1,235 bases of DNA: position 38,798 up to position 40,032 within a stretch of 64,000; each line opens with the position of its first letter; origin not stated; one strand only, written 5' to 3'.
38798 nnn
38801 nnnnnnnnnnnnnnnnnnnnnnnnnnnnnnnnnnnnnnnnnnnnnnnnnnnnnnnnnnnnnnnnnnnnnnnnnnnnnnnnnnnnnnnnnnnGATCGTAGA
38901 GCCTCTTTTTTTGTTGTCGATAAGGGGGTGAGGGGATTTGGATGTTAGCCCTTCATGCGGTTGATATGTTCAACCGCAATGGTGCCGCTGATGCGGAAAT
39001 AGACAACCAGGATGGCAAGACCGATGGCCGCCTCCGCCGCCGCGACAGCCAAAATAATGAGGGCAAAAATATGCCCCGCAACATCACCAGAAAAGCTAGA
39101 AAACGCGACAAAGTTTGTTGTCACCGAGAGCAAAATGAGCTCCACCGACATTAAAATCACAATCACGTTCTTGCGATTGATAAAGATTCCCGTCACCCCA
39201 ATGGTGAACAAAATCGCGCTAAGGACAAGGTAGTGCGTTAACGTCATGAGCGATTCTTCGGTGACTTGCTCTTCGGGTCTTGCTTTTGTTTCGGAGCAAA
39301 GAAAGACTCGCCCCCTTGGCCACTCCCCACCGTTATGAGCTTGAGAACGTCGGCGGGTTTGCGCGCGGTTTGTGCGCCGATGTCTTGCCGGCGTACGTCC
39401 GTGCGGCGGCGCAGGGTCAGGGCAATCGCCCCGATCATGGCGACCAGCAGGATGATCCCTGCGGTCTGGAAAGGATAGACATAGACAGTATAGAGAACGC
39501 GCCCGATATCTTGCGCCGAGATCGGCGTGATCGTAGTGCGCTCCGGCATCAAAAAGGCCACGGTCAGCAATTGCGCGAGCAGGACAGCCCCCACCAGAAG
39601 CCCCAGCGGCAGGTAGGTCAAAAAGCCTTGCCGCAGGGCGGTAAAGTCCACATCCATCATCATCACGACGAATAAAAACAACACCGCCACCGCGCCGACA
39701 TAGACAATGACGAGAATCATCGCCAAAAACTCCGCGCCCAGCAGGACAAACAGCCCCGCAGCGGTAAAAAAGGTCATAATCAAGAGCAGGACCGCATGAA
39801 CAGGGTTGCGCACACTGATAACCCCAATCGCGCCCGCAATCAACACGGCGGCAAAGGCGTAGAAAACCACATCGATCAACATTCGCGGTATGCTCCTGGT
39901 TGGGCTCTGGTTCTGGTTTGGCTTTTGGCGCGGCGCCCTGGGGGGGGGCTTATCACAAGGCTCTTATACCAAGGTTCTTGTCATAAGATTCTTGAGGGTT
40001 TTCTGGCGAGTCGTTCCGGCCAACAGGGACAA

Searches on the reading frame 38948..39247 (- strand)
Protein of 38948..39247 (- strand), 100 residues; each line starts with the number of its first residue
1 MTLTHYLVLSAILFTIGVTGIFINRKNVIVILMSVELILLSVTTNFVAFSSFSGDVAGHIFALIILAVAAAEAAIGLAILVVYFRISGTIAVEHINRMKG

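Call 78: search_protein_families(library=pfam, proteins=[window:38948-39247:-], max_evalue=0.00001)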
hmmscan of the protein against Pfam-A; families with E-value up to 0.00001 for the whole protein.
window:38948-39247:- (100 aa): 1 family
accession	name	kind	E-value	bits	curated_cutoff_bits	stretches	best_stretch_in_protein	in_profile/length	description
PF00420.29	Oxidored_q2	-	9.2e-27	93.1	26.1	1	5-100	1-95/95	NADH-ubiquinone/plastoquinone oxidoreductase chain 4L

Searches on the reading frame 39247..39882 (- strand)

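Call 78: search_protein_families(library=pfam, proteins=[window:39247-39882:-], max_evalue=0.00001)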
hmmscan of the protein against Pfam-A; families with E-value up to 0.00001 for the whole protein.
window:39247-39882:- (212 aa): 1 family
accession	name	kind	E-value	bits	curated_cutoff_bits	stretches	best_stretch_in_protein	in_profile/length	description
PF00499.25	Oxidored_q3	-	6.7e-38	130.1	33.2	1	17-155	1-146/146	NADH-ubiquinone/plastoquinone oxidoreductase chain 6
